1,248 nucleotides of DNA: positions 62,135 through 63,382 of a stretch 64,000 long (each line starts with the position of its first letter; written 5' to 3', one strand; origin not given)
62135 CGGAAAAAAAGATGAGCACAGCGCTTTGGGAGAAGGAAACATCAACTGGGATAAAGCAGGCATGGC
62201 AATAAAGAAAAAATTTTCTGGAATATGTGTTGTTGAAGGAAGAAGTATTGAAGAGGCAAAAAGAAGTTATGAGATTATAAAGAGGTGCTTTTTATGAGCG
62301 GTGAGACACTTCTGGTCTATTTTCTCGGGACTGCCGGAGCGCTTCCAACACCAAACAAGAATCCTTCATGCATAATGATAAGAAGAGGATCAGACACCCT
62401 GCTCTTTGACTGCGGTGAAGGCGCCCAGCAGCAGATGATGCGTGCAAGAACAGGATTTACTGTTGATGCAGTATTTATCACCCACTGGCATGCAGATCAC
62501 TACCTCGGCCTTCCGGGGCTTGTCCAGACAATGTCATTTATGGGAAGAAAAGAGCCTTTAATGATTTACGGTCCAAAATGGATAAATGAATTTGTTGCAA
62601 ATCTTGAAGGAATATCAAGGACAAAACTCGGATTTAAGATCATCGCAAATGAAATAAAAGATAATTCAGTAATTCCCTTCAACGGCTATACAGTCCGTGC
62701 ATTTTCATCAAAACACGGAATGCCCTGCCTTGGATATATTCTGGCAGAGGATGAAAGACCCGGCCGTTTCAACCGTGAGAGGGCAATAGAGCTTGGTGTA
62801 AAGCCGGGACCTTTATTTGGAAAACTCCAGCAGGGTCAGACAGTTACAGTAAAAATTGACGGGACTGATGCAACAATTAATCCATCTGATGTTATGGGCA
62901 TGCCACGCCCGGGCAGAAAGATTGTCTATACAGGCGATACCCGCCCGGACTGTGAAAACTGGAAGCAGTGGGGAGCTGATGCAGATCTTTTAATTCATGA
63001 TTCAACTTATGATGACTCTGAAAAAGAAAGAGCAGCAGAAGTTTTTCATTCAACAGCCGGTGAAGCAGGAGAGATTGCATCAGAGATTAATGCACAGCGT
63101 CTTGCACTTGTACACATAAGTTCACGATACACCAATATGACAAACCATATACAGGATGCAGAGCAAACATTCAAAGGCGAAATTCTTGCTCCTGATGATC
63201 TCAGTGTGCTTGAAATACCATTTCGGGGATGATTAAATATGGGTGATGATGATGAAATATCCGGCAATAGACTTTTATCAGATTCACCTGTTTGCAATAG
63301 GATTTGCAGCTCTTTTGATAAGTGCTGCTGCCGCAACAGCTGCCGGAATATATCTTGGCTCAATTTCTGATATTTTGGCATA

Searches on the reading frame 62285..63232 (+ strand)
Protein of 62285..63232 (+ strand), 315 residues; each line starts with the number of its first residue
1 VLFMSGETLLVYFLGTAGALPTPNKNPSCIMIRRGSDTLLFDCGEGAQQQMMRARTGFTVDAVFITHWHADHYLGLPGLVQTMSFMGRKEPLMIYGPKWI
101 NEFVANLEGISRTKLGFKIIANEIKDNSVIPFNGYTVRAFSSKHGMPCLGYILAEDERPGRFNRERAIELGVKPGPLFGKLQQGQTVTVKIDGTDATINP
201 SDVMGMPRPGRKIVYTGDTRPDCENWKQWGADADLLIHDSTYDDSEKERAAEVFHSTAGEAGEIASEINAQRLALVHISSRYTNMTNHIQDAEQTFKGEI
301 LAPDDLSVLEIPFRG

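Call 67: search_protein_families(library=pfam, proteins=[window:62285-63232:+], max_evalue=0.00001)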
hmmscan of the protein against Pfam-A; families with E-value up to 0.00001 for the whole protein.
window:62285-63232:+ (315 aa): 2 families
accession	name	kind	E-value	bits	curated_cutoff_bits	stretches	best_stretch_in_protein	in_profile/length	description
PF12706.13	Lactamase_B_2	-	1.4e-21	77.5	27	2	39-157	3-134/200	Beta-lactamase superfamily domain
PF00753.33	Lactamase_B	-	2.1e-14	54.3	22.7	1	27-82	6-66/196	Metallo-beta-lactamase superfamily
